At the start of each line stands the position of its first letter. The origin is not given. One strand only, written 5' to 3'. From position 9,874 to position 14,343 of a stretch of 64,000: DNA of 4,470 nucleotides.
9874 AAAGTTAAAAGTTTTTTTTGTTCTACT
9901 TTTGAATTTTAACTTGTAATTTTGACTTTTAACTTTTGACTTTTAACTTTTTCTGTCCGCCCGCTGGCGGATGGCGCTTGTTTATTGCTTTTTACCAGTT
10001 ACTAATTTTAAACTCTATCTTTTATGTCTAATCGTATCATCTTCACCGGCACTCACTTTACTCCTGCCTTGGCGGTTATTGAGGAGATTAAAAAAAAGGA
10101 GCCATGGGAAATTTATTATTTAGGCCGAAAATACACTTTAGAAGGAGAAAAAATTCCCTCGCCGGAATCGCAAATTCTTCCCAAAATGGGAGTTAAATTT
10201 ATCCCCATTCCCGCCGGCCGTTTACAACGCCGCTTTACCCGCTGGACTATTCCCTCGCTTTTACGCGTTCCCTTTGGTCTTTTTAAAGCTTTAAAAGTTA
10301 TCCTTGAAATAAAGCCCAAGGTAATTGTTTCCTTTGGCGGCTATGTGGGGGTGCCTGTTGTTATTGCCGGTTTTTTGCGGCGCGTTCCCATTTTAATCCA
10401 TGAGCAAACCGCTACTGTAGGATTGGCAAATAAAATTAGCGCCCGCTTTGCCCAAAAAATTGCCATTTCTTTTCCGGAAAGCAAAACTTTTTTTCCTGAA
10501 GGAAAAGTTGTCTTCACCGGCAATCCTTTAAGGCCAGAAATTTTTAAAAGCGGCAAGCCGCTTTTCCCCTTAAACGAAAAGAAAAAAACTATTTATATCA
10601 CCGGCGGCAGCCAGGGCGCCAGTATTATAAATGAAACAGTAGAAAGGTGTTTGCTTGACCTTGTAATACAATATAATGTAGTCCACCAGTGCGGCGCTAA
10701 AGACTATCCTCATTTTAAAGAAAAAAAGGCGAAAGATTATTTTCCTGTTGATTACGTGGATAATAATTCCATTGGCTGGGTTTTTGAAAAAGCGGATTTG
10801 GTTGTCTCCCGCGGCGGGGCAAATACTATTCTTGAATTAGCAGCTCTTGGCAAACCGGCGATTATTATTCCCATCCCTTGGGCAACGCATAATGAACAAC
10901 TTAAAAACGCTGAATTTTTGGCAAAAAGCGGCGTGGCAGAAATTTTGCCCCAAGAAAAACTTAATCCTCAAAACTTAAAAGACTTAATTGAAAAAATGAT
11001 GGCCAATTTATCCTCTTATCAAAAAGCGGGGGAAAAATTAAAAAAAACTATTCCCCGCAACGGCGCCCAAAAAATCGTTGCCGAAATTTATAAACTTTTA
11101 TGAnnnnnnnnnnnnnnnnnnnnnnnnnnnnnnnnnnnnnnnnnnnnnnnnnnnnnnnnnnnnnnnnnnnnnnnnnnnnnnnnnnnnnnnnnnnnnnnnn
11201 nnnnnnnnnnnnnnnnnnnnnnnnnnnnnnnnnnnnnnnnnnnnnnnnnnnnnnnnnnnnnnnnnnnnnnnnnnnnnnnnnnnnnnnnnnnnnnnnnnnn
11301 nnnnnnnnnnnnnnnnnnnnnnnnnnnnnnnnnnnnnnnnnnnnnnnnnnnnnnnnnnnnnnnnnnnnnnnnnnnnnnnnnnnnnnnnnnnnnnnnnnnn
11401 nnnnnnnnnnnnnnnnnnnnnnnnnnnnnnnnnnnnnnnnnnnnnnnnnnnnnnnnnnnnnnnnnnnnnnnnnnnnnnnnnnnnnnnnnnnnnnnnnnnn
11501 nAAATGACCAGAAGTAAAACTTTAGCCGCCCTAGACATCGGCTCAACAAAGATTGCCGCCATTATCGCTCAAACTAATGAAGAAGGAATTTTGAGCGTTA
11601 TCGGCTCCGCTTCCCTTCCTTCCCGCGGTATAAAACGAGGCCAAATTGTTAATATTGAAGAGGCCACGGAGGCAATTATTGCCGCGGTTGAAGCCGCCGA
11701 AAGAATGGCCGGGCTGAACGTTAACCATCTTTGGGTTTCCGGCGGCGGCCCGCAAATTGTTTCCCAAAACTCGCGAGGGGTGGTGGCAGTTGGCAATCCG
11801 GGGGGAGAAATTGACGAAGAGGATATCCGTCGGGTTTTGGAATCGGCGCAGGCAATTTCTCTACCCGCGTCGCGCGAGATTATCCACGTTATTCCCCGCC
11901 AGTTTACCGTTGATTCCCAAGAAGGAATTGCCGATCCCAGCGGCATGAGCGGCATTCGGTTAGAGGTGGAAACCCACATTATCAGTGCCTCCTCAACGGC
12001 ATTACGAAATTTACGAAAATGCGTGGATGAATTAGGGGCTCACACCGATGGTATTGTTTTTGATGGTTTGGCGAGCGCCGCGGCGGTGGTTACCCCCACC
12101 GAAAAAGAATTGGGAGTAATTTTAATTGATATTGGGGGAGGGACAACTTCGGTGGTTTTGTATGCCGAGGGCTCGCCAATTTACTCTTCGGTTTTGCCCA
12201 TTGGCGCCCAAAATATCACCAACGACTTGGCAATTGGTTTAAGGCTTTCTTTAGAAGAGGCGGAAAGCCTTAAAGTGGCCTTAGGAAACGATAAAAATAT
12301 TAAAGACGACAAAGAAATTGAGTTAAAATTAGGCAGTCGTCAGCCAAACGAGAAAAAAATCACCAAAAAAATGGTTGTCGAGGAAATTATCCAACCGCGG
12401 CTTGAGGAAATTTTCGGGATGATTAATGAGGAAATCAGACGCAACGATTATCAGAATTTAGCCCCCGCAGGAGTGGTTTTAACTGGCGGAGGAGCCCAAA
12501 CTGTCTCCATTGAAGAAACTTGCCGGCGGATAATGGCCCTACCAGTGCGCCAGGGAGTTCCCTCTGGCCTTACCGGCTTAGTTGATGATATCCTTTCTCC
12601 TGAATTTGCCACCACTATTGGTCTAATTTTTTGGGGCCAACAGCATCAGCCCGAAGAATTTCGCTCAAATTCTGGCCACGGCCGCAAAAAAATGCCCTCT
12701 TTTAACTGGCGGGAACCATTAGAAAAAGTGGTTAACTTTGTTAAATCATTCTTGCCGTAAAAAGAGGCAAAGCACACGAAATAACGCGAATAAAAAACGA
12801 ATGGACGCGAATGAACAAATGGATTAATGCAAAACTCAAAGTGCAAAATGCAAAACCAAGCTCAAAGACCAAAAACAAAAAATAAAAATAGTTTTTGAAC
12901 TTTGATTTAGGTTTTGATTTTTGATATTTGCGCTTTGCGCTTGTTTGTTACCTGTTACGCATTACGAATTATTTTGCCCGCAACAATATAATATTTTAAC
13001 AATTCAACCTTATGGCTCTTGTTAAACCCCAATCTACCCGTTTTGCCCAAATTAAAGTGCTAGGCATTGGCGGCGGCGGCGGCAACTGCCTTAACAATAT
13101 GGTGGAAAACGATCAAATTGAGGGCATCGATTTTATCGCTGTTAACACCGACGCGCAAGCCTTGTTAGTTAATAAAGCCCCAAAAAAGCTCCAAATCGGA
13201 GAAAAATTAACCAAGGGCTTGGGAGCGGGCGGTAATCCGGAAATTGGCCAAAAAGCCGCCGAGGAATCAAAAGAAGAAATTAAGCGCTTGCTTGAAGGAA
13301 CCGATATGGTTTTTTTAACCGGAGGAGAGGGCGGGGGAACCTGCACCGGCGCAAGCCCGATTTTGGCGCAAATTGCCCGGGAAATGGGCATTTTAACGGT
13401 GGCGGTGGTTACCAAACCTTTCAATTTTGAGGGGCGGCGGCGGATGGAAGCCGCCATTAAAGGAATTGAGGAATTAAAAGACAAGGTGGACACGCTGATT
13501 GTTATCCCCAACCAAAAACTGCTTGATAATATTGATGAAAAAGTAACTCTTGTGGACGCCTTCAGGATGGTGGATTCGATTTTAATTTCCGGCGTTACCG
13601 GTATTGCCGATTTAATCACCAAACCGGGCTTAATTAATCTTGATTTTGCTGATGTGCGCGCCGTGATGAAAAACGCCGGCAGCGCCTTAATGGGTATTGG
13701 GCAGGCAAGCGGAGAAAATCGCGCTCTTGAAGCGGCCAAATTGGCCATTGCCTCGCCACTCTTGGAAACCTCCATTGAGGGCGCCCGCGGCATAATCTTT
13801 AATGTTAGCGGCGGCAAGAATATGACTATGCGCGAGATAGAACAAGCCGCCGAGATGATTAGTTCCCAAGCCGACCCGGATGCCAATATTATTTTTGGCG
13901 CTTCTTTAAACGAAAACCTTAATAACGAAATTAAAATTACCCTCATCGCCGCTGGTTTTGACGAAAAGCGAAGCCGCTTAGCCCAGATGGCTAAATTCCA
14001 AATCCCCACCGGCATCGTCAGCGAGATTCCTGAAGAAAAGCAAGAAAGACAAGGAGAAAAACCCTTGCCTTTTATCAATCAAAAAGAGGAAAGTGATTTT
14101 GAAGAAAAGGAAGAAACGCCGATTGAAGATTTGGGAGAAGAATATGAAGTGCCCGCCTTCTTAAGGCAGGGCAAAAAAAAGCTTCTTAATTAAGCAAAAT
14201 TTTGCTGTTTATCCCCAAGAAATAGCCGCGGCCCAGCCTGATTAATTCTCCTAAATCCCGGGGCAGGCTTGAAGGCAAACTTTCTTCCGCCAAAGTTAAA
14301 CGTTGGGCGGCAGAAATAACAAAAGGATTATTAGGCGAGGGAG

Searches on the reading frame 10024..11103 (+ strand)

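Call 72: search_protein_families(library=pfam, proteins=[window:10024-11103:+], max_evalue=0.00001)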
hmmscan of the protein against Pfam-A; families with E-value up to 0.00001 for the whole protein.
window:10024-11103:+ (359 aa): 2 families
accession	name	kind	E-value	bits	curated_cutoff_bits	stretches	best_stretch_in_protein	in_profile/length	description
PF04101.22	Glyco_tran_28_C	-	1.4e-36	126.4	22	1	189-342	1-157/166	Glycosyltransferase family 28 C-terminal domain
PF03033.26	Glyco_transf_28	-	1.7e-25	90.1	26.2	1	8-148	8-139/139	Glycosyltransferase family 28 N-terminal domain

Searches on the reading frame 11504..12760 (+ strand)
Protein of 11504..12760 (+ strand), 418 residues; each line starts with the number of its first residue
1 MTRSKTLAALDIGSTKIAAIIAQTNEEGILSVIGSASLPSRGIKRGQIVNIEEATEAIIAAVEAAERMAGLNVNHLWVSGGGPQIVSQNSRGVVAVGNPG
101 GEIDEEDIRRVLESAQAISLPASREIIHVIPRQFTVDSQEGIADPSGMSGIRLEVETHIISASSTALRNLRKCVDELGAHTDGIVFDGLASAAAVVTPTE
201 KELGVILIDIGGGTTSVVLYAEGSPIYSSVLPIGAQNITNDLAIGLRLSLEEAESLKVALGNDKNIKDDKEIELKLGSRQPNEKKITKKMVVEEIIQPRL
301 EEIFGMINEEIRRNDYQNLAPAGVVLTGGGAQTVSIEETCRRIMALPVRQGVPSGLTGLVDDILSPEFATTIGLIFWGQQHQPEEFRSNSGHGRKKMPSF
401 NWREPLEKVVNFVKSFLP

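Call 73: search_protein_families(library=pfam, proteins=[window:11504-12760:+], max_evalue=0.00001)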
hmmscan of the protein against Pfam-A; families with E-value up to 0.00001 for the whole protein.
window:11504-12760:+ (418 aa): 5 families
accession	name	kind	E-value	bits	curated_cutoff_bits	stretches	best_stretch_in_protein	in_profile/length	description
PF14450.12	FtsA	-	4.3e-34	118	31.8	2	206-373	1-127/127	Cell division protein FtsA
PF02491.25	SHS2_FTSA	-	9.7e-30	103.2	25.4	1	82-160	1-78/79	SHS2 domain inserted in FTSA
PF06723.19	MreB_Mbl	-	7.5e-12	45.2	27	1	168-349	110-302/327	MreB/Mbl protein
PF06277.17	EutA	-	7e-06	25.6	27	0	193-338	133-272/475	Ethanolamine utilisation protein EutA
PF11104.14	PilM_2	-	7.3e-06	25.6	27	0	198-259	175-236/340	Type IV pilus assembly protein PilM;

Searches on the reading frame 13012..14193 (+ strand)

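Call 73: search_protein_families(library=pfam, proteins=[window:13012-14193:+], max_evalue=0.00001)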
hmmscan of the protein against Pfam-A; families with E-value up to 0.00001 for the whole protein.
window:13012-14193:+ (393 aa): 2 families
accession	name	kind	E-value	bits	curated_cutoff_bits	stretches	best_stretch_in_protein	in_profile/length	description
PF00091.31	Tubulin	-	2e-50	172.2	33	1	13-174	1-189/190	Tubulin/FtsZ family, GTPase domain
PF12327.13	FtsZ_C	-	1.1e-34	119.1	27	1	223-317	1-95/95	FtsZ family, C-terminal domain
